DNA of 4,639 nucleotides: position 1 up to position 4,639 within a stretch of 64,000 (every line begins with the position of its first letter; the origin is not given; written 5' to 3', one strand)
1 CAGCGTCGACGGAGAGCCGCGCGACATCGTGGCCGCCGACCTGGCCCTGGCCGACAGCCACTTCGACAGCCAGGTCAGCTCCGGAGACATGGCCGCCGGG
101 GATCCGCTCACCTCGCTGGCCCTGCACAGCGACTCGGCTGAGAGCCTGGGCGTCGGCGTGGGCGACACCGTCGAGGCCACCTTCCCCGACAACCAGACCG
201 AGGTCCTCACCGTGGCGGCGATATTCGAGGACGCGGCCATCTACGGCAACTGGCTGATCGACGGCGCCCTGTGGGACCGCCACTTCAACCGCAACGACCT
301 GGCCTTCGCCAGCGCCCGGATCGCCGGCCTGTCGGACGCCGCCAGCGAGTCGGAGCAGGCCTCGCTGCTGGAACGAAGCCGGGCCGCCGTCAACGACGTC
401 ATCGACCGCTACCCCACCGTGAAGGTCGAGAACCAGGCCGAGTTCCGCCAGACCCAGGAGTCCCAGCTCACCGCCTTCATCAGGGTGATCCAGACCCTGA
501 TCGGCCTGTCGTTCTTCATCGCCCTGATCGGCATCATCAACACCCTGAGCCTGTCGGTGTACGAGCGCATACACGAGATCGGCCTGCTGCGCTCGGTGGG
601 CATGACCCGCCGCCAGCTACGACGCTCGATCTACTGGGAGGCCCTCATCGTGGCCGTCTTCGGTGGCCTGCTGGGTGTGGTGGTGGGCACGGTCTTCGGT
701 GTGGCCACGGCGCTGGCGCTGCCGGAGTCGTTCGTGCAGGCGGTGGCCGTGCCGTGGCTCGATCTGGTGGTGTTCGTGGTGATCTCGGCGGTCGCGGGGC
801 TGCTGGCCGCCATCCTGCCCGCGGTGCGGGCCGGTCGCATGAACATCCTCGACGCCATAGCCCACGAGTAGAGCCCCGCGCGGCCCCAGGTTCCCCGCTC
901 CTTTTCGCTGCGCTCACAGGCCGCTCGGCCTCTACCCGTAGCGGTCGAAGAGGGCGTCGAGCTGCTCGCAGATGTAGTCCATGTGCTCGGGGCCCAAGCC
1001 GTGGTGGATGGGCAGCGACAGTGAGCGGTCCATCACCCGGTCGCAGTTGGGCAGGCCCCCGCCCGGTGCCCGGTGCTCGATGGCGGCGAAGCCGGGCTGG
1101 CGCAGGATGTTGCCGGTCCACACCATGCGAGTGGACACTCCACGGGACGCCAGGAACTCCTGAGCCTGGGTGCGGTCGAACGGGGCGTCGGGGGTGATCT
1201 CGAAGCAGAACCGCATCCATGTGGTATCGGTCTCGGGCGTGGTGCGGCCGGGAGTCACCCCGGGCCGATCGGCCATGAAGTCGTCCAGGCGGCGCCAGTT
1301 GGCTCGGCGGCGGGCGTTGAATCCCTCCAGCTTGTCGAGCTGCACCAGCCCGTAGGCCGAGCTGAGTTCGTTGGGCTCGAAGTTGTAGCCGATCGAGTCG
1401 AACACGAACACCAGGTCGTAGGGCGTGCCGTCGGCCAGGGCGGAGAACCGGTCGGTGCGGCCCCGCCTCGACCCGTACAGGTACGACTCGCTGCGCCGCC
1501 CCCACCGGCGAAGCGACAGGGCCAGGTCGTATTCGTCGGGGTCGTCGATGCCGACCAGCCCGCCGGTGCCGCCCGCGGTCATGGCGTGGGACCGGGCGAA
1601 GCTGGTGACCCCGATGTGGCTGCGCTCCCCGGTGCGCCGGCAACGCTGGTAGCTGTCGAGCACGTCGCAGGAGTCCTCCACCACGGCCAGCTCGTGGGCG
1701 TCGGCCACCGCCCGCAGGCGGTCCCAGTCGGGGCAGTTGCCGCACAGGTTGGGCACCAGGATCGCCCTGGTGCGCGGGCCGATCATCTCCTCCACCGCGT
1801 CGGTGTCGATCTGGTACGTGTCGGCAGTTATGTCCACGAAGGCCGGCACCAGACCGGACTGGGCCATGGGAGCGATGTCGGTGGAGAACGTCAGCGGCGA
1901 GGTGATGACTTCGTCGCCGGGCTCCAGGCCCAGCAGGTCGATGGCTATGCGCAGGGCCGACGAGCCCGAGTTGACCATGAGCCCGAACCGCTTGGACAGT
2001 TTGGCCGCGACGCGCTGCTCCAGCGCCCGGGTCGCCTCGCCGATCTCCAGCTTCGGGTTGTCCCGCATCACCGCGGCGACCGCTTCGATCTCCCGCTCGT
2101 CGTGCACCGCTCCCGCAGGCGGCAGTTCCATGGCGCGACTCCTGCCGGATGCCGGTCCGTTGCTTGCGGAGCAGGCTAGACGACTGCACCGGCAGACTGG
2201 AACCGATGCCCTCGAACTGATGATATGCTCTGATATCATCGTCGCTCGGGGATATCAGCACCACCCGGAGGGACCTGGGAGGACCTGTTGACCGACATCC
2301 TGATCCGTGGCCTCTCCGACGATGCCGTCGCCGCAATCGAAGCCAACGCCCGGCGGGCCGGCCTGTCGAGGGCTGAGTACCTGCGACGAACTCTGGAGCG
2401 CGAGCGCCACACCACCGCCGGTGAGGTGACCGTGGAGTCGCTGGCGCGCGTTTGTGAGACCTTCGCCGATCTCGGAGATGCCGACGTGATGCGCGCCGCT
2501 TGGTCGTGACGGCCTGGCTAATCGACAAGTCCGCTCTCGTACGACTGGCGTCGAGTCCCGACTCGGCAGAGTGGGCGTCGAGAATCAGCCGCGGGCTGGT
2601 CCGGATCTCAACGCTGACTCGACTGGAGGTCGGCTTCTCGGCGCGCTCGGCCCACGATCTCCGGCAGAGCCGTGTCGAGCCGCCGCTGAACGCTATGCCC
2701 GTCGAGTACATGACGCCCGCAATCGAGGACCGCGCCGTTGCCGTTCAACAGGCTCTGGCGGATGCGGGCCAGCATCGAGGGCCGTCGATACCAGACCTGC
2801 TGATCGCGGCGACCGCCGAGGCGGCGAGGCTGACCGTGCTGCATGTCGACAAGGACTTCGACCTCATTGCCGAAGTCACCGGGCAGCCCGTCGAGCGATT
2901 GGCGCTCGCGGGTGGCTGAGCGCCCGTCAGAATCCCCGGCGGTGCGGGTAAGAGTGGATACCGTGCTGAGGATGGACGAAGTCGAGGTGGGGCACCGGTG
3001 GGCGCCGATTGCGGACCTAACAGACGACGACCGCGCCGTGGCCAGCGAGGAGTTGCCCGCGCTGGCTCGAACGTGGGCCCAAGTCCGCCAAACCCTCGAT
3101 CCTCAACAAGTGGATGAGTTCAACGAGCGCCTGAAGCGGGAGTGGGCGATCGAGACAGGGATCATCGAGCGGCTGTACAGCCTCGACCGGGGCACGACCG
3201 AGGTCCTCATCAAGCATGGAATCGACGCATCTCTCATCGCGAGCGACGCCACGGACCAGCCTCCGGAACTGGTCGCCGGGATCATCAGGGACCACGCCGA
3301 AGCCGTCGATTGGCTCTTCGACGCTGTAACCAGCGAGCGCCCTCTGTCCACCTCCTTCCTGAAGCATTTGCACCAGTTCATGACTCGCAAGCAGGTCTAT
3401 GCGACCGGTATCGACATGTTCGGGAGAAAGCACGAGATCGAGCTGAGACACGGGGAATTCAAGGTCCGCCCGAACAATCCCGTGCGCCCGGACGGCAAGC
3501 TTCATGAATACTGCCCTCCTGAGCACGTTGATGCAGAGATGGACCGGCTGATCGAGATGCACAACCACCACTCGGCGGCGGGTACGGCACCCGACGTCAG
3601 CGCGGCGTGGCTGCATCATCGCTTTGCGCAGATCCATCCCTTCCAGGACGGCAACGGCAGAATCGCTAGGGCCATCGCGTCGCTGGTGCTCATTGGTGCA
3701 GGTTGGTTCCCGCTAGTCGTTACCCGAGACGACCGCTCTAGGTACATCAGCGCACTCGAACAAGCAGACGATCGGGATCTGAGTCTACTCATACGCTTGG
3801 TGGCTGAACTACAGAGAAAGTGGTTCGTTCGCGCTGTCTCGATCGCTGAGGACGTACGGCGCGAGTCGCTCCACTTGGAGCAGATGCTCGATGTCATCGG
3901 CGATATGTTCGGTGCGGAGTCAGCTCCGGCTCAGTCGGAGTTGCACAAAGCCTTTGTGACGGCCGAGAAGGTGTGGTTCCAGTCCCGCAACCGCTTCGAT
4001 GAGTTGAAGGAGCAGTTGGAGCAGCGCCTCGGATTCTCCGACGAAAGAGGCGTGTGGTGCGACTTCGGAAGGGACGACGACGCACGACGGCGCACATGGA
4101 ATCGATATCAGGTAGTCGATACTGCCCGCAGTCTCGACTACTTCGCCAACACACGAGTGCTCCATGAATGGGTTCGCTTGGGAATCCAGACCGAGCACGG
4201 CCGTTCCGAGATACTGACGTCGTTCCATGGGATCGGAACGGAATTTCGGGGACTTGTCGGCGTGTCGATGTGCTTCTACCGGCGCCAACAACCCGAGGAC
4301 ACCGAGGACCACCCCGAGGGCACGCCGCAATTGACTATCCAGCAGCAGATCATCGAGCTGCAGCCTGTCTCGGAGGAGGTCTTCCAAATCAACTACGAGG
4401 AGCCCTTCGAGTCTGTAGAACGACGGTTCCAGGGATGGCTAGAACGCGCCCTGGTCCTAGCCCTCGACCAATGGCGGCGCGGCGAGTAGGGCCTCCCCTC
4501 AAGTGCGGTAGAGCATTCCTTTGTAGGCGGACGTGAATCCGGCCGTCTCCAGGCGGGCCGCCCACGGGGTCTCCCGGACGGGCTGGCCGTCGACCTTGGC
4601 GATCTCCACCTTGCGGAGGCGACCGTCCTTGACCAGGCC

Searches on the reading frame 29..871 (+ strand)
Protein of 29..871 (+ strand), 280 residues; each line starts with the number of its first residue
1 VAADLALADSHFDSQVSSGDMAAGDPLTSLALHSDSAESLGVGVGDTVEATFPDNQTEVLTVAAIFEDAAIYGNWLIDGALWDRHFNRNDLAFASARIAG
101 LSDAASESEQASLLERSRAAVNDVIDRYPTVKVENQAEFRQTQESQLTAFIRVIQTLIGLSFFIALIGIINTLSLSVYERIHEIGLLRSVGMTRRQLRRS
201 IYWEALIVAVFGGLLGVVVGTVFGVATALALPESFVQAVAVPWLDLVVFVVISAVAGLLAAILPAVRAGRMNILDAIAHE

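Call 13: search_protein_families(library=pfam, proteins=[window:29-871:+], max_evalue=0.001)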
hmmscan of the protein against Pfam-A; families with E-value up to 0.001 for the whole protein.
window:29-871:+ (280 aa): 1 family
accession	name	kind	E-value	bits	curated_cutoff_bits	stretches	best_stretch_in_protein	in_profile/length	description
PF02687.27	FtsX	-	9.9e-21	74.5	25.5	1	157-273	3-120/120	FtsX-like permease C-terminal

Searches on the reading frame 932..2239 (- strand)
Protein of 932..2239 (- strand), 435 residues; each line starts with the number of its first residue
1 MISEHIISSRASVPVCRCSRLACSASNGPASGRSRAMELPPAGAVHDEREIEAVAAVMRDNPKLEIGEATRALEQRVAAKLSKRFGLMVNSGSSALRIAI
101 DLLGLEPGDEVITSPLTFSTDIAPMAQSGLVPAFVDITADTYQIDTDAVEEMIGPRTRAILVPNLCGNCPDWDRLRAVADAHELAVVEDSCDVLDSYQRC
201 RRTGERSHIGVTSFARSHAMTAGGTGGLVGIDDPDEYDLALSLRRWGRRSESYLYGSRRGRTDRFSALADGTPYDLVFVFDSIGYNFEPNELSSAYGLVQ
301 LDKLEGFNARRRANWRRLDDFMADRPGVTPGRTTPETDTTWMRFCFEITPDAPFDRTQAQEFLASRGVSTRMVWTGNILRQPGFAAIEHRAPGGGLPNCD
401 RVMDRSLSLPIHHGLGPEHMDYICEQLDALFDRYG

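Call 13: search_protein_families(library=pfam, proteins=[window:932-2239:-], max_evalue=0.001)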
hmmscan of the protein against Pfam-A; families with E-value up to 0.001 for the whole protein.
window:932-2239:- (435 aa): 3 families
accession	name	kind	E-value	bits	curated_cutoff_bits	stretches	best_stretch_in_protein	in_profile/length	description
PF01041.23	DegT_DnrJ_EryC1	-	2.8e-75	254.2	19.8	1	47-427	4-359/360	DegT/DnrJ/EryC1/StrS aminotransferase family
PF00155.27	Aminotran_1_2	-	2.4e-06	27.4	19.7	1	71-189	45-185/361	Aminotransferase class I and II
PF01212.27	Beta_elim_lyase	-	0.00042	20.2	27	1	52-191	16-170/288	Beta-eliminating lyase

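Call 52: find_encoding_contigs(protein=window:932-2239:-, flank=2500, max_places=6)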
Protein window:932-2239:- (435 aa): no gene with exactly this product is on record in the collection.

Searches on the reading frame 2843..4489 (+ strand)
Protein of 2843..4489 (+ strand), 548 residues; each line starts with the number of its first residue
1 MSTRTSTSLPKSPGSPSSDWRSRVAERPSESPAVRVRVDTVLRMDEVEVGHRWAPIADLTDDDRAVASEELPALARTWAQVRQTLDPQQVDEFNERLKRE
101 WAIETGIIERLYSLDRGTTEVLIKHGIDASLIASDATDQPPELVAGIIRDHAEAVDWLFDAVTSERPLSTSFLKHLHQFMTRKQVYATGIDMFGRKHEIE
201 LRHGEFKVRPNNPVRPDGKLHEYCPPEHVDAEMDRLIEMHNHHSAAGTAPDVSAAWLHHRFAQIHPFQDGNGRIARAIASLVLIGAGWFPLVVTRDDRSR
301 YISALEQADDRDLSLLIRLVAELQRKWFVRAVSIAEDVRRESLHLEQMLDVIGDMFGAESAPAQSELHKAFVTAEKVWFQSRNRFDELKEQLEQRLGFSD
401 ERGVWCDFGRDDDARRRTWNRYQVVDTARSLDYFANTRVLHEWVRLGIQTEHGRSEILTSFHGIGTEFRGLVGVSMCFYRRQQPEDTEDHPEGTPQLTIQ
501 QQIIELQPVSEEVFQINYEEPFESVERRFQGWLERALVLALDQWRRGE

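Call 80: search_protein_families(library=pfam, proteins=[window:2843-4489:+], max_evalue=0.0001)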
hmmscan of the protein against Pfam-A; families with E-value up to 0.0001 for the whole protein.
window:2843-4489:+ (548 aa): 1 family
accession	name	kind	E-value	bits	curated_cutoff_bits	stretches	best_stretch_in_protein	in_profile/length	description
PF02661.23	Fic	-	5.3e-17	62.9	24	1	167-283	1-93/93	Fic/DOC family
